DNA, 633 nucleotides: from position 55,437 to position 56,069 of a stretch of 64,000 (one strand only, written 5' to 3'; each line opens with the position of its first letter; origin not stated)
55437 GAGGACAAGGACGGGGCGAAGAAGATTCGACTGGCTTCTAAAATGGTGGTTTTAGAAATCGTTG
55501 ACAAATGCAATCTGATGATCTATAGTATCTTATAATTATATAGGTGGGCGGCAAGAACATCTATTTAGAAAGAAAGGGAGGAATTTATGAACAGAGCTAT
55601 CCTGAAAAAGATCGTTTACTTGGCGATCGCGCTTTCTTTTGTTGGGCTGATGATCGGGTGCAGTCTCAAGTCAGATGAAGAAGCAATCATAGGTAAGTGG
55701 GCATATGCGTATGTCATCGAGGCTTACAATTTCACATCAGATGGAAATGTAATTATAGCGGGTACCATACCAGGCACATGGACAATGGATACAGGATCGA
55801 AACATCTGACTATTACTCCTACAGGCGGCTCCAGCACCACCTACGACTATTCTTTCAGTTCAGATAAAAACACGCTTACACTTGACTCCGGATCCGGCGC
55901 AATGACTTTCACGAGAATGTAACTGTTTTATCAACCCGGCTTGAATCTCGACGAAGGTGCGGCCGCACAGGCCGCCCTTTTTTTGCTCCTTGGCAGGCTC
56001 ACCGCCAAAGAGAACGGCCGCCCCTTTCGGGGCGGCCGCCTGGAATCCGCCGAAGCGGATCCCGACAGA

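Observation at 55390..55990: Low-GC islet with a textbook promoter/operator and a small lipoprotein gene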

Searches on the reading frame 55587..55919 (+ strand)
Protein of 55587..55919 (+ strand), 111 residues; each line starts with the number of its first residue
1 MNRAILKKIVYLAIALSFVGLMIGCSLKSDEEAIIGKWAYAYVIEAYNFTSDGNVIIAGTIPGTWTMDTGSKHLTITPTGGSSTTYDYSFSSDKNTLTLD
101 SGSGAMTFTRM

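Call 4: search_protein_families(library=pfam, proteins=[window:55587-55919:+], max_evalue=1)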
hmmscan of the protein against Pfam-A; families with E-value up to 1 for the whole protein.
window:55587-55919:+ (111 aa): 4 families
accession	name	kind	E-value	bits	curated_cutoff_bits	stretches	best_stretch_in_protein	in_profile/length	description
PF18692.7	DUF5640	-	6.4e-07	29.6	28.5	1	32-105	1-76/85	Family of unknown function (DUF5640)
PF16369.11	GH43_C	-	5.9e-05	24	23.4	1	28-109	11-89/100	C-terminal lipocalin-like domain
PF13648.12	Lipocalin_4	-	0.0031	18.8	22.4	1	46-98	39-88/89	Lipocalin-like domain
PF23414.1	Beta-prop_EML_2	-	0.078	12.8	90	1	31-100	29-99/266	Echinoderm microtubule-associated protein second beta-propeller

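Call 7: find_homologous_proteins(query=window:55587-55919:+)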
Query window:55587-55919:+ (111 aa): 1 proteins with E <= 0.001 among 7 candidates.
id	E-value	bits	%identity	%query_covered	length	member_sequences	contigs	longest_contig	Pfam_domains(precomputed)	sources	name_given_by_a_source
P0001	1.3e-65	236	99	100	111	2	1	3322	-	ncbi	-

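Call 8: find_encoding_contigs(protein=window:55587-55919:+, flank=10000)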
Protein window:55587-55919:+ (111 aa): 1 contig read that carries it; 1 place shown.
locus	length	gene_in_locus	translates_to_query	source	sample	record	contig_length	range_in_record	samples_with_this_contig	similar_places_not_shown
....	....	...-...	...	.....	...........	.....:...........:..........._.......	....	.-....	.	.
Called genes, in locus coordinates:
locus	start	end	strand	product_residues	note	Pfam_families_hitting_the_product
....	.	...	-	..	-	?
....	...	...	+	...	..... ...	-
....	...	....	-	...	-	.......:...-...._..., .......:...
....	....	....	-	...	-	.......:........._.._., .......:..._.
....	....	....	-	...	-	?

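Call 10: list_cluster_members(proteins=[window:55587-55919:+, P0001, window:56243-56719:-, window:52720-55380:-])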
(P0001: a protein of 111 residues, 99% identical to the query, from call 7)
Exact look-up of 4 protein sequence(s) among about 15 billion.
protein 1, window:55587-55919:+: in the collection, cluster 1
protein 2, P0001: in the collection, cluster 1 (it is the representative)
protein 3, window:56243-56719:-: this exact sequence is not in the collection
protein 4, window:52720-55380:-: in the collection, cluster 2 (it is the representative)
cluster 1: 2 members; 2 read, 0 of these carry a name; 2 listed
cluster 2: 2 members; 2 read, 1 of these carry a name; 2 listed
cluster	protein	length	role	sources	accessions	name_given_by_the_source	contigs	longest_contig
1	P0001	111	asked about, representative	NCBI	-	-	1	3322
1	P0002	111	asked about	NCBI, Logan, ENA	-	-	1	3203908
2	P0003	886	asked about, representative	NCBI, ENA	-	-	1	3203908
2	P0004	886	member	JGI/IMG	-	hypothetical protein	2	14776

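Call 18: search_protein_representatives(protein=window:55587-55919:+)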
Query: 111 residues. Proteins with E-value up to 0.001 (for the whole library): 69; up to 1e-10: 3; up to 1e-30: 1. The best 69 are listed.
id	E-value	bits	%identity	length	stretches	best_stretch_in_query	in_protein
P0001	4.3e-66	236.3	99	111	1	1-111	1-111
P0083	4.6e-13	65.9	55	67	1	47-111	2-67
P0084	7.8e-11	58.7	32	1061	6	40-97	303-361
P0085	1.7e-09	54.4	40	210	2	17-108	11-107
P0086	1.8e-09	54.4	32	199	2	14-110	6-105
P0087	1.2e-08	51.7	35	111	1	12-110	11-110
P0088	2.3e-08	50.8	33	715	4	48-80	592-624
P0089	3.1e-08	50.4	33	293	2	30-105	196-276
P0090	2.3e-07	47.5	31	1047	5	39-107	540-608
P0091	3.3e-07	47.1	33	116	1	4-109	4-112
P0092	5.4e-07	46.4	38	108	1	13-100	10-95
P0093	1.1e-06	45.4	29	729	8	48-81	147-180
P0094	3.2e-06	43.9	36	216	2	27-107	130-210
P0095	3.2e-06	43.9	39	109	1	9-101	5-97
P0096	7.1e-06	42.8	39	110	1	1-99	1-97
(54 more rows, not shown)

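Call 20: find_encoding_contigs(protein=P0001, flank=10000)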
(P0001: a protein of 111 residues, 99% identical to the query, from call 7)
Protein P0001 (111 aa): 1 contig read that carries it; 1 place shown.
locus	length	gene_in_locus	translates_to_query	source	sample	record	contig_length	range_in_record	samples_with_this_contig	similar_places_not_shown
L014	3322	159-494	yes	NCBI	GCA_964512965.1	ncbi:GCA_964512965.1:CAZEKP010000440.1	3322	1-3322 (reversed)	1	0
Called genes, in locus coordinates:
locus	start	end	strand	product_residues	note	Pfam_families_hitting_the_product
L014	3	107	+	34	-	?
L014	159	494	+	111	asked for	-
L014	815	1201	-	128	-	PF16697:Yop-YscD_cpl, PF00498:FHA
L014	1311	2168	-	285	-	PF08501:Shikimate_dh_N, PF18317:SDH_C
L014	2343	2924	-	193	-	PF00578:AhpC-TSA, PF08534:Redoxin, PF13905:Thioredoxin_8 (weak)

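Call 21: find_encoding_contigs(protein=P0004, flank=10000)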
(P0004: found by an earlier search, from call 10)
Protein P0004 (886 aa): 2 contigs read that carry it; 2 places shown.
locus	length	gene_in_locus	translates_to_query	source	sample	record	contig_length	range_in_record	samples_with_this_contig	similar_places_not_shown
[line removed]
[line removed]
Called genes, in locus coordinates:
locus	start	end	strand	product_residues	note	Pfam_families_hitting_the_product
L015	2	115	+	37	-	?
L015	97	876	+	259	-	PF00005:ABC_tran, PF02463:SMC_N (faint), PF13304:AAA_21 (weak)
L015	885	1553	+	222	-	PF01895:PhoU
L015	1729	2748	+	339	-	-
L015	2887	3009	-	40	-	-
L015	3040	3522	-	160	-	PF10604:Polyketide_cyc2 (weak)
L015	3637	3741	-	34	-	-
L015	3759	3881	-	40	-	-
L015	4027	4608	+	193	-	PF00578:AhpC-TSA, PF08534:Redoxin, PF13905:Thioredoxin_8 (weak)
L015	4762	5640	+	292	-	PF08501:Shikimate_dh_N, PF18317:SDH_C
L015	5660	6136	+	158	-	PF16697:Yop-YscD_cpl, PF00498:FHA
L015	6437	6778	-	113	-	-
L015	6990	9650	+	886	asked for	-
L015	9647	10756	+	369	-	-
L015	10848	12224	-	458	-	PF00768:Peptidase_S11, PF13354:Beta-lactamase2, PF07943:PBP5_C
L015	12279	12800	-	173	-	PF00011:HSP20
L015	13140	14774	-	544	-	?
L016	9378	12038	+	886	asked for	-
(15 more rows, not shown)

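Call 30: find_homologous_proteins(query=A3, max_evalue=0.01)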
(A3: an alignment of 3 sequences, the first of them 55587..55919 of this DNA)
Query A3 (3 sequences) (111 aa, profile of the alignment): 2 proteins with E <= 0.01 among 52 candidates.
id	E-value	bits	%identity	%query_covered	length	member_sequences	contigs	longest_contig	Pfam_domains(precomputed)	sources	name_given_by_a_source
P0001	3.2e-64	232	99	100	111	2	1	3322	-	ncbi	-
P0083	4.9e-29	119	55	59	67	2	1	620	-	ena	-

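Call 34: find_related_loci(query=A3, collection=metagenome_contigs, flank=6000)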
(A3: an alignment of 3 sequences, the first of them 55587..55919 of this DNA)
Query A3 (111 aa) in metagenome_contigs; peptide patterns used: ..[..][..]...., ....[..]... (x = any residue, [..] = any of these).
501 stretches matched a pattern, but none encodes a relative of the query by tblastn (E <= 1e-3).

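Call 38: search_solved_structures(query=A4, max_evalue=1)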
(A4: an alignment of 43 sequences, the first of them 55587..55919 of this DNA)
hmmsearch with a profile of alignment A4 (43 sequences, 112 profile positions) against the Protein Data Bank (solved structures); distinct sequences matched with E-value up to 1: 77 (the best 60 are shown).
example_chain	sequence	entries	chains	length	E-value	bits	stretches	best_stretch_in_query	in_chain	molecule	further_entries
2m4l_A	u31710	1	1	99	0.0005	23.1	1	27-112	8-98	protein BT_0846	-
8ehd_A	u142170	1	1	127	0.0012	21.9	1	1-96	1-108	Potempin E (PotE)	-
5yzv_A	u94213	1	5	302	0.0014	21.7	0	43-96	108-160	Probable serine/threonine-protein kinase PkwA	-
9h2q_B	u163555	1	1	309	0.0021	21.1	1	39-94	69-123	Autophagy-related protein 16-1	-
4zgf_A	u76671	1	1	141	0.0039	20.3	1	43-88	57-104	Uncharacterized protein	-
7qh3_A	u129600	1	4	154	0.0051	19.9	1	58-96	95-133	RsfG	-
2mhd_A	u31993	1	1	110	0.0057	19.7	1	30-90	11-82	Uncharacterized protein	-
5afu_3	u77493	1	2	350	0.013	18.6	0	43-96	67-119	DYNEIN TAIL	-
4v6w_Ag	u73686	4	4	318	0.044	16.9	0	43-96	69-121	Guanine nucleotide-binding protein subunit beta-like protein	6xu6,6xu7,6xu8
30ac_L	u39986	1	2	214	0.045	16.8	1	57-109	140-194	aeFab67 light chain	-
5dsc_B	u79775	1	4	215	0.047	16.8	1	57-109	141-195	Fab Hou24.B Light Chain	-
1ifc_A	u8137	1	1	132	0.049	16.7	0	48-82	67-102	INTESTINAL FATTY ACID BINDING PROTEIN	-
1icn_A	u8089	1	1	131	0.053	16.6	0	48-90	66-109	INTESTINAL FATTY ACID BINDING PROTEIN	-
1ael_A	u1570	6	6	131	0.053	16.6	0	48-82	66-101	FATTY ACID-BINDING PROTEIN | INTESTINAL FATTY ACID BINDING PROTEIN | INTESTINAL FATTY ACID-BINDING PROTEIN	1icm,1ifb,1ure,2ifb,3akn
1dc9_A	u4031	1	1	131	0.054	16.6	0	48-82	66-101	INTESTINAL FATTY ACID BINDING PROTEIN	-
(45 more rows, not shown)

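Call 39: search_protein_families(library=pfam, alignment_id=A4, max_evalue=0.01)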
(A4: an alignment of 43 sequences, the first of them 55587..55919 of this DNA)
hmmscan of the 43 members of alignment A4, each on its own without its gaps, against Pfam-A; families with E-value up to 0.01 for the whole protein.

A. member 1, window:55587-55919:+ (111 aa): 3 families
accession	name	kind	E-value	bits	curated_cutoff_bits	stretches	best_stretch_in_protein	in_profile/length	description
PF18692.7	DUF5640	-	6.4e-07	29.6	28.5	1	32-105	1-76/85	Family of unknown function (DUF5640)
PF16369.11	GH43_C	-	5.9e-05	24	23.4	1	28-109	11-89/100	C-terminal lipocalin-like domain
PF13648.12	Lipocalin_4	-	0.0031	18.8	22.4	1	46-98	39-88/89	Lipocalin-like domain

B. families by the number of members that match (of 43 scanned): 14 families
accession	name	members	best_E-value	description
PF18692.7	DUF5640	37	4.9e-13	Family of unknown function (DUF5640)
PF13648.12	Lipocalin_4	11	8.6e-06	Lipocalin-like domain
PF16369.11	GH43_C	5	5.9e-05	C-terminal lipocalin-like domain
PF16270.11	DUF4923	4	1.6e-07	Lipocalin-like domain (DUF4923)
PF16585.11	Lipocalin_8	2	0.0039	Lipocalin-like domain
PF20448.3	DUF6705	1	0.00033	Family of unknown function (DUF6705)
PF25783.1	BigA_beta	1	0.00037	BigA beta sandwich domain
PF16475.10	DUF5052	1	0.001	Domain of unknown function (DUF5052)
PF13205.12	Big_5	1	0.0012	Bacterial Ig-like domain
PF12702.13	Lipocalin_3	1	0.0013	Lipocalin-like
PF01456.22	Mucin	1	0.0016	Mucin-like glycoprotein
PF08842.16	Mfa2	1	0.0042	Fimbrillin-A associated anchor proteins Mfa1 and Mfa2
PF19811.4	DUF6294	1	0.0058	Family of unknown function (DUF6294)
PF13159.12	DUF3994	1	0.0089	Domain of unknown function (DUF3994)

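Call 45: predict_structure(alignment_id=A4)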
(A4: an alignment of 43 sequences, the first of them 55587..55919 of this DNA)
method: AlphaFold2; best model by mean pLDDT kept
length: 111 residues; sequences in the alignment: 43
mean_pLDDT: 89.2   pTM: 0.71
mean pLDDT of the five models: 89.2, 88.6, 87.8, 87.3, 85.7
residues with pLDDT >= 90: 78; 70-90: 19; 50-70: 14; < 50: 0
segments of 3 or more residues with pLDDT < 50: none
pLDDT, mean of each block of 10 residues (from residue 1): 70 72 71 97 87 97 98 98 98 97 96 93
secondary structure, 60 per line:
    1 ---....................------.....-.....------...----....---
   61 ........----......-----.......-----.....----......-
elements in order: H4-23 H30-34 E36-40 E47-49 E54-57 E61-68 E73-78 E84-90 E96-100 E105-110

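Call 47: fold_search(model_id=the predicted structure, library=pdb)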
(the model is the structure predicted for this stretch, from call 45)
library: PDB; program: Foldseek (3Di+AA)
matches with E <= 10: 749; with E <= 0.001: 0
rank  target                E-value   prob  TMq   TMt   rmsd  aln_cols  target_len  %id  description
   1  7qh3_A                6.7e-02  0.89  0.36  0.31   7.6       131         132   17  Crystal structure of the anti-sigma factor RsfG from Streptomyces tsukubaensis NRRL18488 (released 2022-12-21)
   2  4qrl                  7.9e-02  1.00  0.52  0.52   5.2       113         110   16  Crystal structure of a lipocalin-like protein (BACUNI_01346) from Bacteroides uniformis ATCC 8492 at 1.79 A resolution (released 2014-08-27)
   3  9tqg_L                8.8e-02  0.97  0.47  0.43  17.2       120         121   15  L. pneumophila 3-methylcrotonyl-CoA carboxylase A1B6 (released 2026-01-14)
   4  7qh3_C                8.8e-02  0.75  0.32  0.27   7.9       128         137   16  Crystal structure of the anti-sigma factor RsfG from Streptomyces tsukubaensis NRRL18488 (released 2022-12-21)
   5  7qh3_B                1.0e-01  0.89  0.37  0.30   6.1       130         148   18  Crystal structure of the anti-sigma factor RsfG from Streptomyces tsukubaensis NRRL18488 (released 2022-12-21)
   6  5byp_A                1.1e-01  1.00  0.51  0.47   5.6       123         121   13  Crystal structure of an uncharacterized protein (BACEGG_01585) from Bacteroides eggerthii DSM 20697 at 2.60 A resoluti (released 2015-07-08)
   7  9tqc_H                1.1e-01  0.96  0.47  0.12  17.3       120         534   15  L. pneumophila 3-methylcrotonyl-CoA carboxylase holoenzyme A3B6 (released 2026-02-18)
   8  9tqc_G                1.2e-01  0.95  0.47  0.10  17.3       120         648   15  L. pneumophila 3-methylcrotonyl-CoA carboxylase holoenzyme A3B6 (released 2026-02-18)
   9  4cdf_A                1.2e-01  0.90  0.37  0.35   8.7       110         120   10  Human DPP1 in complex with (2S,4S)-N-((1S)-1-cyano-2-(4-(4- cyanophenyl)phenyl)ethyl)-4-hydroxy-piperidine-2-carboxami (released 2014-03-19)
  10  2mhd_MODEL_1_A        1.3e-01  1.00  0.54  0.54   4.0       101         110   12  NMR structure of the protein BACUNI_03114 from Bacteroides uniformis ATCC 8492 (released 2013-12-04)
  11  4kca_A                1.5e-01  0.95  0.35  0.08   4.7        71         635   15  Crystal Structure of Endo-1,5-alpha-L-arabinanase from a Bovine Ruminal Metagenomic Library (released 2014-02-05)
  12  7yx1_A                1.9e-01  0.87  0.43  0.30  10.8       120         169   11  Sandercyanin fluorescent protein - Y142A variant bound to BV (released 2022-07-27)
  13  9yx0_A                2.0e-01  0.99  0.50  0.11   3.0        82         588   11  Structure of the 3-methylcrotonyl-coenzyme A carboxylase from Mycobacterium smegmatis (released 2025-11-26)
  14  5jk2_E                2.0e-01  0.82  0.32  0.29   9.9        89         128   10  Crystal structure of Treponema pallidum Tp0751 (Pallilysin) (released 2016-10-12)
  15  5ez2_A                2.2e-01  0.75  0.40  0.28  10.9       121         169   12  Sandercyanin Fluorescent Protein (SFP) (released 2016-09-28)
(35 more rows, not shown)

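Call 49: search_protein_families(library=phrogs, proteins=[window:55587-55919:+, L015:6440-6778:-], max_evalue=1)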
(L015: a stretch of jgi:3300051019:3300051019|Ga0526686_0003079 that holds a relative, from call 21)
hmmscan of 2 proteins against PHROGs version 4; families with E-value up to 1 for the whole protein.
window:55587-55919:+ (111 aa): 4 families
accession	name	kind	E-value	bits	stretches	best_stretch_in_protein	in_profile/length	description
phrog_21109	-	unknown function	0.02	16.4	1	5-43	5-40/110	-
phrog_9559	-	unknown function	0.074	13.6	0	58-110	97-144/166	-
phrog_11431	-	head and packaging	0.09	12.4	1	18-109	40-134/578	virion structural protein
phrog_33230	-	unknown function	0.37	10.7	1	22-63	41-81/318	-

L015:6440-6778:- (113 aa): 0 families

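Call 50: search_protein_families(library=ncbifam, proteins=[window:55587-55919:+, L015:6440-6778:-], max_evalue=0.1)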
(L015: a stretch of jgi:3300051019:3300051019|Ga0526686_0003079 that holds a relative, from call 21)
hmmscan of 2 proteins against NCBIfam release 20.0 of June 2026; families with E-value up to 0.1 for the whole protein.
window:55587-55919:+ (111 aa): 1 family
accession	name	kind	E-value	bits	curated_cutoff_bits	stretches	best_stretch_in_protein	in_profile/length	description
TIGR03066.1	Gem_osc_para_1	paralog_domain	0.05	13.7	93.25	1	11-74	8-75/121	TIGR03066 family protein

L015:6440-6778:- (113 aa): 0 families

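Call 53: find_encoding_contigs(protein=P0091, flank=4000, max_places=3)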
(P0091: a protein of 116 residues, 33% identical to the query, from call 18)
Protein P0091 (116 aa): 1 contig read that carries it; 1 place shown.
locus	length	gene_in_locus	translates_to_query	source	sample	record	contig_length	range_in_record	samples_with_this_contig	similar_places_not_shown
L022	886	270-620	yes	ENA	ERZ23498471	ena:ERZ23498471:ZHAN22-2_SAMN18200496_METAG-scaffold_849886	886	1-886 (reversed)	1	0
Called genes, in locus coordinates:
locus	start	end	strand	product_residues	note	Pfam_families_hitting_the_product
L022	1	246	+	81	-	?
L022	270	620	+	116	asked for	-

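Call 54: find_encoding_contigs(protein=P0087, flank=4000, max_places=3)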
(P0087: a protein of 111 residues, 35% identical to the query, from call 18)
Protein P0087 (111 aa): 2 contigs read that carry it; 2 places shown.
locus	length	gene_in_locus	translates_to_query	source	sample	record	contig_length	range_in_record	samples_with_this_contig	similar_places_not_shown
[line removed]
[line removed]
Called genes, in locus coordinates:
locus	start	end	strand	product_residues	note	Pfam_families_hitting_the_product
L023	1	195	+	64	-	?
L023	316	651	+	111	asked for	PF16270:DUF4923 (weak), PF18692:DUF5640 (weak)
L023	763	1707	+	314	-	PF02423:OCD_Mu_crystall, PF01488:Shikimate_DH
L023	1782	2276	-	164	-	?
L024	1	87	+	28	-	?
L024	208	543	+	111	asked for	PF16270:DUF4923 (weak), PF18692:DUF5640 (weak)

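Call 56: search_protein_families(library=pfam, proteins=[L015:6440-6778:-], max_evalue=1)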
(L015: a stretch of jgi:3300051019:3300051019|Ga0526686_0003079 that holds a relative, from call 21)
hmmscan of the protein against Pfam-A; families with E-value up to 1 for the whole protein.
L015:6440-6778:- (113 aa): 3 families
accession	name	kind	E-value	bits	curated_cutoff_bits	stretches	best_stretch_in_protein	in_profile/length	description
PF18692.7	DUF5640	-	0.0002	21.6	28.5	1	34-107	1-76/85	Family of unknown function (DUF5640)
PF16369.11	GH43_C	-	0.014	16.3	23.4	1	36-96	17-77/100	C-terminal lipocalin-like domain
PF16395.11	DUF5004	-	0.052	14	21.6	1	53-80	78-105/153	Domain of unknown function (DUF5004)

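Call 58: search_dna_similar(query=window:55587-55919:+, collection=phages, mode=protein, max_evalue=0.01, max_rows=10)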
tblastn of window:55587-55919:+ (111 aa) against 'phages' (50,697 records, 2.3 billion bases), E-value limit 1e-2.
No match.

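Call 59: search_dna_similar(query=window:55587-55919:+, collection=plasmids, mode=protein, max_evalue=0.01, max_rows=10)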
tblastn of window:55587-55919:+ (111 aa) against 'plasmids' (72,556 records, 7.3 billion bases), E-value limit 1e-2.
No match.
